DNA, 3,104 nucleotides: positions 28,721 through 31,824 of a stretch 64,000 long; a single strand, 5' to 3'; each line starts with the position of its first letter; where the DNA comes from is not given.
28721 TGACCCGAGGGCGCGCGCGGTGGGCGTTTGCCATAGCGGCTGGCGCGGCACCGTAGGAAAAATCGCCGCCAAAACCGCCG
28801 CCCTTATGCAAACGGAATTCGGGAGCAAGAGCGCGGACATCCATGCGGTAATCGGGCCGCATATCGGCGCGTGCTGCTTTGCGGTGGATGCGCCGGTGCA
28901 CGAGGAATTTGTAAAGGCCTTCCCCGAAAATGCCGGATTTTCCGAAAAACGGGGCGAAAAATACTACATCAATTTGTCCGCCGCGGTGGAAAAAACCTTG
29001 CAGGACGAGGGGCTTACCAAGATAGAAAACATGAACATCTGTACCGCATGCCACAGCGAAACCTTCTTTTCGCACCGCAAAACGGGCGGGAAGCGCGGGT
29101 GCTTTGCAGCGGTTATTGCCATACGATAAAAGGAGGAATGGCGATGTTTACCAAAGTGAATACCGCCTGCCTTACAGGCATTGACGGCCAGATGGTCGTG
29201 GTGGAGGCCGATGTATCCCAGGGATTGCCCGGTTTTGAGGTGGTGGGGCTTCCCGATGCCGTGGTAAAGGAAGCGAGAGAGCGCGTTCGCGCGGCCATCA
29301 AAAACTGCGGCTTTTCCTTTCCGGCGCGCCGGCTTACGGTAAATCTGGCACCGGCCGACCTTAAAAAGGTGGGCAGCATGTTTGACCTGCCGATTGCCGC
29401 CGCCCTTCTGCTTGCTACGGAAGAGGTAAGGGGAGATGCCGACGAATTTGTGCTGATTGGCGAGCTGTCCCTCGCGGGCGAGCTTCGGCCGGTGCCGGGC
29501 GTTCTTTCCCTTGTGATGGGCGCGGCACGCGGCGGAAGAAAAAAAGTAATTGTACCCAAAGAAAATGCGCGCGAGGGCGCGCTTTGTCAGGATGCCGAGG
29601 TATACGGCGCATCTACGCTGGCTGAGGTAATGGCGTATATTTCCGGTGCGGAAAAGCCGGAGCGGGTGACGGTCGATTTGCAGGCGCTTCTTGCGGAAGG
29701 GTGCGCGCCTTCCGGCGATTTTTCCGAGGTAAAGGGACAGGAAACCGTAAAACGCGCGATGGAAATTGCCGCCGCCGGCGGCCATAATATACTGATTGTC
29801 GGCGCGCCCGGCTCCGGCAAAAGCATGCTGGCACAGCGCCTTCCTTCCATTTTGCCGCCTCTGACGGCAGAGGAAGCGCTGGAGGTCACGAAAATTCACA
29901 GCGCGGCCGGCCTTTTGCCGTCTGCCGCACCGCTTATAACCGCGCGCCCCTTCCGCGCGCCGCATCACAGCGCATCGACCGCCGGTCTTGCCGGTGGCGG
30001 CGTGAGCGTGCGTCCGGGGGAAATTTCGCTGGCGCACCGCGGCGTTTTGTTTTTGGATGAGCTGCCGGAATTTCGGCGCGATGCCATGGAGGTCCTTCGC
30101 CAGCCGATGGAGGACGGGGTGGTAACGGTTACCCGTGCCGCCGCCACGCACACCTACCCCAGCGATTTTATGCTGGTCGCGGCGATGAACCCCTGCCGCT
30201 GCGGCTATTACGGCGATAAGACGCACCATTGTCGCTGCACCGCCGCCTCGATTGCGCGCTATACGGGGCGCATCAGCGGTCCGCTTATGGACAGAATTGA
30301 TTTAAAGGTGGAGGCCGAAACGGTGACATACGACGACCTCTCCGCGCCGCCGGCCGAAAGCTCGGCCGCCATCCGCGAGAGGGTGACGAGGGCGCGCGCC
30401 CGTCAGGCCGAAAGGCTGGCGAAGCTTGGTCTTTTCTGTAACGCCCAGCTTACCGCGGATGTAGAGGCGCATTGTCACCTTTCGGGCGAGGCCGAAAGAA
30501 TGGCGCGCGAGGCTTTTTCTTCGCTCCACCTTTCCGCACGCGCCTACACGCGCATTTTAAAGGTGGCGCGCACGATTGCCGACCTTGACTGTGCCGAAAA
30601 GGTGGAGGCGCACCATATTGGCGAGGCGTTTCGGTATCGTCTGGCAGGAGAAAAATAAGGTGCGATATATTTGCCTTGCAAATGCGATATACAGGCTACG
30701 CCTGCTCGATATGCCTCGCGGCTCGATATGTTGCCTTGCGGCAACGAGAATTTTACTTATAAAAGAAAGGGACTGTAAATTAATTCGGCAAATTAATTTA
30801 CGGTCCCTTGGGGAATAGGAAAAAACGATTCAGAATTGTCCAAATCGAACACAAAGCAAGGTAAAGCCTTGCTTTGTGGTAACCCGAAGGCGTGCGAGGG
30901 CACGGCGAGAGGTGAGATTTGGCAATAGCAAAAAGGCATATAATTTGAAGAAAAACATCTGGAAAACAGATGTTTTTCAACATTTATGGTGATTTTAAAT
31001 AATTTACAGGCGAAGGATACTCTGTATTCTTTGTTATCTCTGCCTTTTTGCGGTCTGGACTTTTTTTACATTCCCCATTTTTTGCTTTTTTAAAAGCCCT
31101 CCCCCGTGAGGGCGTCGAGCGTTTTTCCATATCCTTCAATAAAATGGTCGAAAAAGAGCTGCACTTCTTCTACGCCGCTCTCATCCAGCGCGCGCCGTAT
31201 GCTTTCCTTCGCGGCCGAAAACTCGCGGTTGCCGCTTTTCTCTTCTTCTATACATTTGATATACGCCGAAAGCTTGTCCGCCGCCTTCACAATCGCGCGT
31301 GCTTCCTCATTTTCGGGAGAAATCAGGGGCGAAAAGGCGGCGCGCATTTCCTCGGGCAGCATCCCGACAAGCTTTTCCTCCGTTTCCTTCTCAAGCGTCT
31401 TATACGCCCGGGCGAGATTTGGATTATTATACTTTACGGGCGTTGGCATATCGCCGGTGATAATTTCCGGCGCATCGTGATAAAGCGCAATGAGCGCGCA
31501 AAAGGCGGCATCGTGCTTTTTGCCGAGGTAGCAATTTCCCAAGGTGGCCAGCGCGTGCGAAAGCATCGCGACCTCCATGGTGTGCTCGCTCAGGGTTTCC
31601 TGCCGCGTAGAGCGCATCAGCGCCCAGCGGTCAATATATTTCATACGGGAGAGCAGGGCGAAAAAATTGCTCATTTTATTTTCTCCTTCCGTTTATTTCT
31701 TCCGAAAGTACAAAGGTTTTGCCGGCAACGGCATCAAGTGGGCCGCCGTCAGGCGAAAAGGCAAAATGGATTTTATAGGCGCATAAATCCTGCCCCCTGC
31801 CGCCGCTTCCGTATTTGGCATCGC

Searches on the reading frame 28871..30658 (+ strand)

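Call 63: search_protein_families(library=pfam, proteins=[window:28871-30658:+], max_evalue=0.00001)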
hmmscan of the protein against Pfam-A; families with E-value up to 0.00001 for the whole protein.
window:28871-30658:+ (595 aa): 7 families
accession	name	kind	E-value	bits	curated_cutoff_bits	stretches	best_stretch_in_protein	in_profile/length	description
PF01078.27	Mg_chelatase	-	1.1e-93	312.8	20.3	1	283-488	1-205/207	Magnesium chelatase, subunit ChlI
PF13541.12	ChlI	-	2.6e-45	153.7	27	1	111-232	1-121/121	Subunit ChlI of Mg-chelatase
PF13335.12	Mg_chelatase_C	-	8.7e-28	97.2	26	1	496-590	2-94/94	Magnesium chelatase, subunit ChlI C-terminal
PF00493.29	MCM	-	6.7e-10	38.9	23.3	1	298-451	51-183/224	MCM P-loop domain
PF05362.19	Lon_C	-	4.6e-08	33.3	21.1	1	100-235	34-175/205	Lon protease (S16) C-terminal proteolytic domain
PF07728.20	AAA_5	-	2.4e-07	31.3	22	0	306-328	1-23/139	AAA domain (dynein-related subfamily)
PF00158.32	Sigma54_activat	-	3.9e-07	30.4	20.2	1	291-440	9-142/168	Sigma-54 interaction domain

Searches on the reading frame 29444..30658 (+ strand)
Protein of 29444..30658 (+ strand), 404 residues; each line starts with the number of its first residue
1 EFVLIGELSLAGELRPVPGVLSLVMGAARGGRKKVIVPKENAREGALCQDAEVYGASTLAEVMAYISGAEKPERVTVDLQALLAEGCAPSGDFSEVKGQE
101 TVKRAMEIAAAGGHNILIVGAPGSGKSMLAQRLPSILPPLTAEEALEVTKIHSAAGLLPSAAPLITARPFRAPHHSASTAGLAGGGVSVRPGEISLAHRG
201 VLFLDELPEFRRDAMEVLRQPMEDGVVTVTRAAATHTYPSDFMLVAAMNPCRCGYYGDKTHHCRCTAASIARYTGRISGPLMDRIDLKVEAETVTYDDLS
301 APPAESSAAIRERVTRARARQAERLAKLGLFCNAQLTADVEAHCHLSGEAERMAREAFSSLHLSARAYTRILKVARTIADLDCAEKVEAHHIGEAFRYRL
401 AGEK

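Call 67: find_homologous_proteins(query=window:29444-30658:+, max_evalue=1e-120)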
Query window:29444-30658:+ (404 aa): 3138 proteins with E <= 1e-120 among 8000 candidates; the best 120 are listed.
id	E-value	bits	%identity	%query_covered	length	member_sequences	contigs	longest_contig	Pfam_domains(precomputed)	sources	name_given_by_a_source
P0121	2.3e-259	877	100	100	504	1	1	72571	PF00158.33,PF13335.13,PF05362.20,PF00493.30,PF07728.21,PF01078.28,PF13541.13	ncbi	-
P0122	7.9e-218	741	86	100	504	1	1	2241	PF00158.33,PF13335.13,PF05362.20,PF00493.30,PF07728.21,PF01078.28,PF13541.13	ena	-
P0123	6.6e-199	679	77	100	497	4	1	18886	PF00158.33,PF13335.13,PF00493.30,PF07728.21,PF01078.28,PF13541.13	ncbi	-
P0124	2.3e-198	677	76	100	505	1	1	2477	PF00158.33,PF13335.13,PF00493.30,PF07728.21,PF01078.28,PF13541.13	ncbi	-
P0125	2.4e-196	670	76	100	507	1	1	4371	PF00158.33,PF13335.13,PF00493.30,PF07728.21,PF01078.28,PF13541.13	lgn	-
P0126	1.9e-195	667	77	100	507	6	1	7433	PF00158.33,PF13335.13,PF05362.20,PF00493.30,PF07728.21,PF01078.28,PF13541.13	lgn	-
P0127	8.1e-194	662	76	100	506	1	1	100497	PF00158.33,PF13335.13,PF05362.20,PF00493.30,PF07728.21,PF01078.28,PF13541.13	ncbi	-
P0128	7.6e-193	659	75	100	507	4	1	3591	PF00158.33,PF13335.13,PF00493.30,PF07728.21,PF01078.28,PF13541.13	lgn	-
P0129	1.0e-192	658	74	100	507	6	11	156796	PF00158.33,PF13335.13,PF05362.20,PF00493.30,PF07728.21,PF01078.28,PF13541.13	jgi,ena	-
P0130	8.1e-192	655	75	100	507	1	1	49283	PF00158.33,PF13335.13,PF05362.20,PF00493.30,PF07728.21,PF01078.28,PF13541.13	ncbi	-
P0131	1.0e-190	652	73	100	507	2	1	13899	PF00158.33,PF13335.13,PF05362.20,PF00493.30,PF07728.21,PF01078.28,PF13541.13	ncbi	-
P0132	1.2e-190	651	74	100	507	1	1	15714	PF00158.33,PF13335.13,PF05362.20,PF00493.30,PF07728.21,PF01078.28,PF13541.13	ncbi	-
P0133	1.6e-189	648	74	100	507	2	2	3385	PF00158.33,PF13335.13,PF05362.20,PF00493.30,PF07728.21,PF01078.28,PF13541.13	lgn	-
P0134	2.3e-181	621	71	100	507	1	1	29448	PF00158.33,PF13335.13,PF00493.30,PF07728.21,PF01078.28,PF13541.13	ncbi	-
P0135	8.5e-180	616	71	100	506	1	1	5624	PF00158.33,PF13335.13,PF05362.20,PF00493.30,PF07728.21,PF01078.28,PF13541.13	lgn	-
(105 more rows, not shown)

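Call 68: find_encoding_contigs(protein=P0127, flank=1500, max_places=2)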
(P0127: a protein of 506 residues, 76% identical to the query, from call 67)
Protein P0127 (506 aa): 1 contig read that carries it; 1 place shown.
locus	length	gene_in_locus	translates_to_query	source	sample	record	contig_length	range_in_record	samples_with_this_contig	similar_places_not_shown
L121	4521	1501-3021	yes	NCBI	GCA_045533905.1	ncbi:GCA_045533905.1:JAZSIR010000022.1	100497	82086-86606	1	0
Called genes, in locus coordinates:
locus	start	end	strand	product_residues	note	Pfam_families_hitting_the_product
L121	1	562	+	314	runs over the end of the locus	PF00480:ROK, PF01869:BcrAD_BadFG (weak)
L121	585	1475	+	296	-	PF01565:FAD_binding_4, PF02873:MurB_C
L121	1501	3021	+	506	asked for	PF05362:Lon_C (weak), PF13541:ChlI, PF00158:Sigma54_activat (weak), PF01078:Mg_chelatase, PF07728:AAA_5 (faint), PF00493:MCM (weak), PF13335:Mg_chelatase_C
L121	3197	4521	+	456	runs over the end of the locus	PF03629:SASA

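Call 69: find_encoding_contigs(protein=P0129, flank=1500, max_places=2)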
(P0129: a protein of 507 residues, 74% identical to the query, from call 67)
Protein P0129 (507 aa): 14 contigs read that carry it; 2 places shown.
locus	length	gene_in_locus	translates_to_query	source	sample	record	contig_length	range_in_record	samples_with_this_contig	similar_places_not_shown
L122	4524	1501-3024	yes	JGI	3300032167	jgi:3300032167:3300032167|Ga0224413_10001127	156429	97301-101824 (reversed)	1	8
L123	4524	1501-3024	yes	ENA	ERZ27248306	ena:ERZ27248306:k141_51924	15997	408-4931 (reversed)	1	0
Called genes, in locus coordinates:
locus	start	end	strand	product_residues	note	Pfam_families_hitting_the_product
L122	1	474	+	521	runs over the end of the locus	PF03629:SASA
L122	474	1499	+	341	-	-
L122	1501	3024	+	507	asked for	PF05362:Lon_C (weak), PF13541:ChlI, PF00158:Sigma54_activat (weak), PF01078:Mg_chelatase, PF07728:AAA_5 (faint), PF00493:MCM (weak), PF13335:Mg_chelatase_C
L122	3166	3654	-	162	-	-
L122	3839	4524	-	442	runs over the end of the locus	PF01276:OKR_DC_1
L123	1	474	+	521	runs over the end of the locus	PF03629:SASA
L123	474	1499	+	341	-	-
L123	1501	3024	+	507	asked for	PF05362:Lon_C (weak), PF13541:ChlI, PF00158:Sigma54_activat (weak), PF01078:Mg_chelatase, PF07728:AAA_5 (faint), PF00493:MCM (weak), PF13335:Mg_chelatase_C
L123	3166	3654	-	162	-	-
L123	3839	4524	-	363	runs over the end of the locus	?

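Call 70: find_encoding_contigs(protein=P0130, flank=1500, max_places=2)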
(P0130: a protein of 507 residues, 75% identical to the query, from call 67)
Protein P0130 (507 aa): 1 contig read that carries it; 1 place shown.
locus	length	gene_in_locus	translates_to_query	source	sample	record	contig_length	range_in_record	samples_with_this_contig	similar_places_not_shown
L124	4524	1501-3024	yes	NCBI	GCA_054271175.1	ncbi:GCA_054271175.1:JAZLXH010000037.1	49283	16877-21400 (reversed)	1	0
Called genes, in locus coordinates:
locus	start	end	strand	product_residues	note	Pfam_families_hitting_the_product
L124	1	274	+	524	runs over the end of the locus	PF03629:SASA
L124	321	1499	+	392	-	-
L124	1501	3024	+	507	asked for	PF05362:Lon_C (faint), PF13541:ChlI, PF00158:Sigma54_activat (faint), PF01078:Mg_chelatase, PF07728:AAA_5 (weak), PF00493:MCM (weak), PF13335:Mg_chelatase_C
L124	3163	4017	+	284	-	PF02588:YitT_membrane, PF19700:DUF6198 (weak), PF10035:DUF2179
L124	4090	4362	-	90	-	-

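Call 71: find_encoding_contigs(protein=P0134, flank=1500, max_places=2)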
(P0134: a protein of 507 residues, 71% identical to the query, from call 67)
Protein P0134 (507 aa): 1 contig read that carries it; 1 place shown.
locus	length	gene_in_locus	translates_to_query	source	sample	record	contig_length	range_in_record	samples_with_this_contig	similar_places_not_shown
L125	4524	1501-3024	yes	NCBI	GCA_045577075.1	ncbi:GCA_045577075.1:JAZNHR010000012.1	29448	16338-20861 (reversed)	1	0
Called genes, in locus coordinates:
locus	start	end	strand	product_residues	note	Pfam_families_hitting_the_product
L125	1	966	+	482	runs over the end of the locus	PF00749:tRNA-synt_1c, PF19269:Anticodon_2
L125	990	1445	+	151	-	PF05103:DivIVA (weak)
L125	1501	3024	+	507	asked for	PF13541:ChlI, PF00158:Sigma54_activat (weak), PF00493:MCM, PF01078:Mg_chelatase, PF07728:AAA_5 (faint), PF13335:Mg_chelatase_C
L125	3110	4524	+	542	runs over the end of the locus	PF01268:FTHFS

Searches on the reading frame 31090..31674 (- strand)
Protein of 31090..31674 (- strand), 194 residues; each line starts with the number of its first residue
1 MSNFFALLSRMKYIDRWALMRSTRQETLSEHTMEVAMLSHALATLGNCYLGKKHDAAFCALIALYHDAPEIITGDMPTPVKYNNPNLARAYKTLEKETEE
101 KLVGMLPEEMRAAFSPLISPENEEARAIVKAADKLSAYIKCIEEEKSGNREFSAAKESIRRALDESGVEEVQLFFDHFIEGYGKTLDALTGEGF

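Call 63: search_protein_families(library=pfam, proteins=[window:31090-31674:-], max_evalue=0.00001)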
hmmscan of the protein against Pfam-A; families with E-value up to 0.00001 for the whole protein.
window:31090-31674:- (194 aa): 2 families
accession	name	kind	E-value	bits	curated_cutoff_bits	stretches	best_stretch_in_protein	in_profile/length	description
PF12917.13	YfbR-like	-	3.3e-71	239.2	25.9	1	3-181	1-181/182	5'-deoxynucleotidase YfbR-like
PF13023.12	HD_3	-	3e-16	60.2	22.5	1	9-159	2-149/165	HD domain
